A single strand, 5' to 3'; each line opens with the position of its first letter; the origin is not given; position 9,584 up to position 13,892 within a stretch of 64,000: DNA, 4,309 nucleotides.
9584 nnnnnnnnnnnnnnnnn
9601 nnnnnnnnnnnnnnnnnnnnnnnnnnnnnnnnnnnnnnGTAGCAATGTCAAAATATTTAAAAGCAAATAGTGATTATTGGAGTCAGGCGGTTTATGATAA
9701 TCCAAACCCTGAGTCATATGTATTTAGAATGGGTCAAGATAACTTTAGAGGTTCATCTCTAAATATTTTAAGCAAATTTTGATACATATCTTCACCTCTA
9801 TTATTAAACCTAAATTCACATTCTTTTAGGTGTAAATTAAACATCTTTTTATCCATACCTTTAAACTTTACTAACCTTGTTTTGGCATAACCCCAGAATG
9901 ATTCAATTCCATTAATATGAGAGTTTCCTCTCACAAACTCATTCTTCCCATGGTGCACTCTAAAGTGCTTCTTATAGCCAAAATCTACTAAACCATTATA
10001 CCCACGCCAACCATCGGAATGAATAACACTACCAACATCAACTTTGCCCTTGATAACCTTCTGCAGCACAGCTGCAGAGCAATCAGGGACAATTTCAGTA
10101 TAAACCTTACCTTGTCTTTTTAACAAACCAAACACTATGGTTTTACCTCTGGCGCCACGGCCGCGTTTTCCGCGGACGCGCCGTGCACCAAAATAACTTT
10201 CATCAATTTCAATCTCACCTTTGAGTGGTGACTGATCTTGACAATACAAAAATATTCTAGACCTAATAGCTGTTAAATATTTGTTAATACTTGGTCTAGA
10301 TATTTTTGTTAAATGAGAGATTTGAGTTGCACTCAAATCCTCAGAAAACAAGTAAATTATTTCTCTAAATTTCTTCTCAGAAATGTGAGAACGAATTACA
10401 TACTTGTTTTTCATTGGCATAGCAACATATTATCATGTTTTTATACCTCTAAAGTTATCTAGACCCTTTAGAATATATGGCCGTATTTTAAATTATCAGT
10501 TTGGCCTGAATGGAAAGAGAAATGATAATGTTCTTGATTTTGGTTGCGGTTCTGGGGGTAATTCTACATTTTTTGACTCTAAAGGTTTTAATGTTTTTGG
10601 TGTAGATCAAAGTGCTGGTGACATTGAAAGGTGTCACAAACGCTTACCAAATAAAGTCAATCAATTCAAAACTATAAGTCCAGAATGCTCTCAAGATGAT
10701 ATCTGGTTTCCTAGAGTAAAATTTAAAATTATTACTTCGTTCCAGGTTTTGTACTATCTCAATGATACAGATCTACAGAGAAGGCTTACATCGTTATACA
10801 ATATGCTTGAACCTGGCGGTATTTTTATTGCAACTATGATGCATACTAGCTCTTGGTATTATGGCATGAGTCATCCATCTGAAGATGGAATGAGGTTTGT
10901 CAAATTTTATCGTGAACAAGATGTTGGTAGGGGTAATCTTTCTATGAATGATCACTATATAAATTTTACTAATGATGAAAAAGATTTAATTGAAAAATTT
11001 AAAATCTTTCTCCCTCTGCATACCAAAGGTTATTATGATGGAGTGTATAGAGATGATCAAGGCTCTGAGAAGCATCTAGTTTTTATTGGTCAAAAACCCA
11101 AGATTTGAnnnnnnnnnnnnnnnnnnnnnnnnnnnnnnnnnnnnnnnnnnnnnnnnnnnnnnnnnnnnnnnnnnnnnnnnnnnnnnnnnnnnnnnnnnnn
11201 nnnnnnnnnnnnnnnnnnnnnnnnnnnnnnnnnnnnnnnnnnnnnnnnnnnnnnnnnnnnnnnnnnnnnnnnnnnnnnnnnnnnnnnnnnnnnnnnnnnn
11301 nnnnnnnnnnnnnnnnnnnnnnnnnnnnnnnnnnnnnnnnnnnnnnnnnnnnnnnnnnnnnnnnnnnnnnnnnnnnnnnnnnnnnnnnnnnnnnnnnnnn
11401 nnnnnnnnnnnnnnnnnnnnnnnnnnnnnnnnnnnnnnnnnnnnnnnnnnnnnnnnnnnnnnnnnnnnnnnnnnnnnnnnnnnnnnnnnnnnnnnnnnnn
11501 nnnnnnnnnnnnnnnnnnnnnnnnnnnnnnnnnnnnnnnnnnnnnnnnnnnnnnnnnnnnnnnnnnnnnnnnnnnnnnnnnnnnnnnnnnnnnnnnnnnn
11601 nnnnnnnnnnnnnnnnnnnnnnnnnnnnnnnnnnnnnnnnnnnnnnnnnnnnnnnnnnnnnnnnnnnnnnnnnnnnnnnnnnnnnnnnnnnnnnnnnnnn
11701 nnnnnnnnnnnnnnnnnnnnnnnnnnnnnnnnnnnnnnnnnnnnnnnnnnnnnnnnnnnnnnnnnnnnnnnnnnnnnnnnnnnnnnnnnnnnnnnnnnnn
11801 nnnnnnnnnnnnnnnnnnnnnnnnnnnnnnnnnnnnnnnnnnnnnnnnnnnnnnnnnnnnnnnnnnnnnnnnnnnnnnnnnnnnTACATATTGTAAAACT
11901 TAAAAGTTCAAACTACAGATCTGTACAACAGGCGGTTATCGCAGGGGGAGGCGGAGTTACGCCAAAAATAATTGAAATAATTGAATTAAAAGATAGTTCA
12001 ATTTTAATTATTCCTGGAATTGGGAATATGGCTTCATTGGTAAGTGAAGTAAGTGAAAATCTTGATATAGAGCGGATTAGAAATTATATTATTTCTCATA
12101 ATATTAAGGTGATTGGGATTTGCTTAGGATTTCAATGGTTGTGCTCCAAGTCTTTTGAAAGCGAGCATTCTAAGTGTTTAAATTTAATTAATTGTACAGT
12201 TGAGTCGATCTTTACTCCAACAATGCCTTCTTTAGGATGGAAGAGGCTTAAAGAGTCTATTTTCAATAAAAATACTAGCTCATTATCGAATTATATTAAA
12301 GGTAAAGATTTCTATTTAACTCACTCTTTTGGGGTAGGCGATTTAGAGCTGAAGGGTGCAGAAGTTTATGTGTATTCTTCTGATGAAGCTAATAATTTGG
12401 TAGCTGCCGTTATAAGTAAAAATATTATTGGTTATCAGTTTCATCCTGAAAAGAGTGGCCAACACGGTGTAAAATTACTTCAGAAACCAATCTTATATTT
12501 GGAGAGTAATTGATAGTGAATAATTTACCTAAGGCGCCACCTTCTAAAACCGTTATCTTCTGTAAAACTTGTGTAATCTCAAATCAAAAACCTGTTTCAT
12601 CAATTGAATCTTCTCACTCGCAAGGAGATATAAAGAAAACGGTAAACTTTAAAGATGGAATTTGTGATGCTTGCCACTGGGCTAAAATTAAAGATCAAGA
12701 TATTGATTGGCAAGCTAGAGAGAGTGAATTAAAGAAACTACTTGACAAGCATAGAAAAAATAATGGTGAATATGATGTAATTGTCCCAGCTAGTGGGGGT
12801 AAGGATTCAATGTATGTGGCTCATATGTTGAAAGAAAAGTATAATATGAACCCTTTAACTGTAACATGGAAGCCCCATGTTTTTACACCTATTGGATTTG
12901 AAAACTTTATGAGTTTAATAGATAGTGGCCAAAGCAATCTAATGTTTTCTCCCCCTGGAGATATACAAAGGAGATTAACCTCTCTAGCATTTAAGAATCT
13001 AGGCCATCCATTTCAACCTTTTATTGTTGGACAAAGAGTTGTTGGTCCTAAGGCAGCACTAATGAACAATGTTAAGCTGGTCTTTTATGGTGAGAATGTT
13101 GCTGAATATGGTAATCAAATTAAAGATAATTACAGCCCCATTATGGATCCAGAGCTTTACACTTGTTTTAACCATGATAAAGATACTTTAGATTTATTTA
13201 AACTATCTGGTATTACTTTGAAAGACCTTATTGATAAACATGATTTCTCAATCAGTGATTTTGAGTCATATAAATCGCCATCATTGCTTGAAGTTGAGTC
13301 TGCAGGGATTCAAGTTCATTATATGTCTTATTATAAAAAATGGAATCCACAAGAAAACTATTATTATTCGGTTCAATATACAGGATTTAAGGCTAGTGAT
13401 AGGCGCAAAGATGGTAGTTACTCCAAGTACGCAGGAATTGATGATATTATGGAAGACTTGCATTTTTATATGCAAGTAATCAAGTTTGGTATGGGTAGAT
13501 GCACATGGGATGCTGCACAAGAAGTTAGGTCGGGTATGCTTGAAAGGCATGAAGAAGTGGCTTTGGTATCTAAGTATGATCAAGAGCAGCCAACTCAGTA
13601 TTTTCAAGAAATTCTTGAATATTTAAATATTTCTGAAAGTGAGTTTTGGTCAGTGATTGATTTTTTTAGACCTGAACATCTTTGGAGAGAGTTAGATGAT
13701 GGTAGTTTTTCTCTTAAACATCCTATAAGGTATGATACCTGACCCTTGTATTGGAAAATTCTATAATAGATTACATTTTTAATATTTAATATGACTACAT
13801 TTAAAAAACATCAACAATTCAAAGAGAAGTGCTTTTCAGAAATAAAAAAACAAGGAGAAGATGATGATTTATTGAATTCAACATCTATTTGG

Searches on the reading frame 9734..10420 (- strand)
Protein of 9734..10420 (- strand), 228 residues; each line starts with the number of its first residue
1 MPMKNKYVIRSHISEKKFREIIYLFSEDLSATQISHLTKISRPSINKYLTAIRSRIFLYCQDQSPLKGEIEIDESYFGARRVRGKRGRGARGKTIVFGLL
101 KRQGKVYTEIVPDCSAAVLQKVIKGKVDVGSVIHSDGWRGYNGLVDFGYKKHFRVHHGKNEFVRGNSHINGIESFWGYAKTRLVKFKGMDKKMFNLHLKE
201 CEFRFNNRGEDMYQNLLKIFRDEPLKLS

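Call 43: search_protein_families(library=ncbifam, proteins=[window:9734-10420:-], max_evalue=0.00001)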
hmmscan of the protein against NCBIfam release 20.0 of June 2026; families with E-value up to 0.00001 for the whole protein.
window:9734-10420:- (228 aa): 1 family
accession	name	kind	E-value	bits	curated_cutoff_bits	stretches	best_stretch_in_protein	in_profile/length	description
NF033547.1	transpos_IS1595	equivalog_domain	8.1e-55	186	75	1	10-208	1-215/215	IS1595 family transposase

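Call 44: search_protein_families(library=pfam, proteins=[window:9734-10420:-], max_evalue=0.001)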
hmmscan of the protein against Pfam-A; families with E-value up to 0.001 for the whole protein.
window:9734-10420:- (228 aa): 1 family
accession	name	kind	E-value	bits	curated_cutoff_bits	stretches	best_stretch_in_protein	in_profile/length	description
PF12762.13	DDE_Tnp_IS1595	-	1.3e-29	103.6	27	1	65-206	1-153/153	ISXO2-like transposase domain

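Call 49: search_dna_similar(query=window:9734-10420:-, collection=plasmids, mode=protein, max_rows=15)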
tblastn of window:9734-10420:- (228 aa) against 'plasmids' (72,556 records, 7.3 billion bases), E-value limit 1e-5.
Records with a match: 93; places in all: 157; records where one place covers at least 80% of the query: 68.
Best place of each record, by identity: 60-80% 2; <60% 91.
By first word of the organism name: Acinetobacter 29; Ralstonia 16; Providencia 6; Escherichia 5; Morganella 5; Piscirickettsia 4; Hymenobacter 3; Bartonella 3; Francisella 2; Psychrobacter 2; and 15 more.
By predicted mobility (MOB-suite, as given by PLSDB): non-mobilizable 41; mobilizable 35; conjugative 17.
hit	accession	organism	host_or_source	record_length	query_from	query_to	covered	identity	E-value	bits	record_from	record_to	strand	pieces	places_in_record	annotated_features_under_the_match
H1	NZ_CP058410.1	Trichlorobacter lovleyi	whole genome,river sediment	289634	1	225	99%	64.4%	8e-87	286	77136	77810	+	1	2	IS1595 family transposase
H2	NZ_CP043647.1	Hymenobacter sp. NBH84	pure culture,soil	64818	1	211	93%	57.8%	4e-65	224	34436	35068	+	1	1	IS1595 family transposase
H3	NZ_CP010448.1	Francisella tularensis subsp. tularensis SCHU S4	-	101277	1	227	100%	50.2%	2e-54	194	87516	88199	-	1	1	IS1595 family transposase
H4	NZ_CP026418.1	Acinetobacter sp. ACNIH2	-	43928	11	221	93%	48.6%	3e-52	187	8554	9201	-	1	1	IS1595 family transposase | hypothetical protein | mphE: macrolide phosphotransferase (MPH)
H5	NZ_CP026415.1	Acinetobacter sp. ACNIH2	-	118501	11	221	93%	48.6%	3e-52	187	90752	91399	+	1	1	IS1595 family transposase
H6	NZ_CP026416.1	Acinetobacter sp. ACNIH2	-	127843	11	221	93%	48.6%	3e-52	187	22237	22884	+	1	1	IS1595 family transposase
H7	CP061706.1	Acinetobacter baumannii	paper pulp mill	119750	11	221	93%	48.6%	4e-51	184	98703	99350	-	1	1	IS1595-like element ISAcra1 family transposase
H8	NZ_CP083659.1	Acinetobacter variabilis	-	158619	11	221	93%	48.4%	1e-51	186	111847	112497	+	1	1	none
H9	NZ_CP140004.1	Acinetobacter johnsonii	-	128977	11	221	93%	48.1%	8e-52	186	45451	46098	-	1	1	IS1595 family transposase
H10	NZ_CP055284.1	Acinetobacter sp. NEB 394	pure culture,soil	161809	11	221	93%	48.1%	8e-52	186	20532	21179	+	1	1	IS1595 family transposase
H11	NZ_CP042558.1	Acinetobacter baumannii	Whole organism,Room 7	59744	11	221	93%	48.1%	2e-51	185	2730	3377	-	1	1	IS1595 family transposase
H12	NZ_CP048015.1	Acinetobacter towneri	pig,single cell,feces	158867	11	221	93%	47.7%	3e-52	187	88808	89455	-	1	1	IS1595 family transposase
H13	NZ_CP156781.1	Acinetobacter sp. ANC 7933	cattle,whole organism,cattle feces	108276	11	221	93%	47.7%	4e-52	187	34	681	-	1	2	IS1595-like element ISAcra1 family transposase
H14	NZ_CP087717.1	Acinetobacter pittii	Homo sapiens,pure culture,hydrothorax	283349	11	221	93%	47.7%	4e-52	187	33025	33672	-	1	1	IS1595-like element ISAcra1 family transposase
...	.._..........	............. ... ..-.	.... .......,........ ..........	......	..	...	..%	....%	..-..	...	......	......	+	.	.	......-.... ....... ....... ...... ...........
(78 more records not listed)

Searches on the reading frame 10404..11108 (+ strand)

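Call 44: search_protein_families(library=pfam, proteins=[window:10404-11108:+], max_evalue=0.001)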
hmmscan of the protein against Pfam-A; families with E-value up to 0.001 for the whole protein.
window:10404-11108:+ (234 aa): 7 families
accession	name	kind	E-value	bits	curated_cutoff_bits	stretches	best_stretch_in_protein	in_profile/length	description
PF13489.12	Methyltransf_23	-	3.2e-16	59.9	27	1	24-153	8-125/164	Methyltransferase domain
PF13649.12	Methyltransf_25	-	2.3e-13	51.1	27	1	43-139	1-97/97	Methyltransferase domain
PF08241.18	Methyltransf_11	-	4.6e-12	46.9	21.2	1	44-142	1-94/95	Methyltransferase domain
PF08242.18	Methyltransf_12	-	6.2e-10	40.1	30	1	44-141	1-98/98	Methyltransferase domain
PF13847.12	Methyltransf_31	-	3.5e-09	36.9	27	1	39-151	3-117/145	Methyltransferase domain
PF03848.20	TehB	-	7.8e-07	29.2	20.4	1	42-150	33-140/193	Tellurite resistance protein TehB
PF03291.22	mRNA_G-N7_MeTrfase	-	5e-06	26.3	26.6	1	40-148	62-185/315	mRNA (guanine-N(7))-methyltransferase domain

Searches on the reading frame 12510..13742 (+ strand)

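Call 43: search_protein_families(library=ncbifam, proteins=[window:12510-13742:+], max_evalue=0.00001)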
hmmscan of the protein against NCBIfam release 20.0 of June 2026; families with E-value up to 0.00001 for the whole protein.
window:12510-13742:+ (410 aa): 1 family
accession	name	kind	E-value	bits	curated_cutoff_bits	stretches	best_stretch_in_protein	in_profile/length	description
TIGR03573.1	WbuX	subfamily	1.5e-94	317.3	203.2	1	16-383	2-343/344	N-acetyl sugar amidotransferase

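Call 44: search_protein_families(library=pfam, proteins=[window:12510-13742:+], max_evalue=0.001)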
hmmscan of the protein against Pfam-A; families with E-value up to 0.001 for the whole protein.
window:12510-13742:+ (410 aa): 0 families
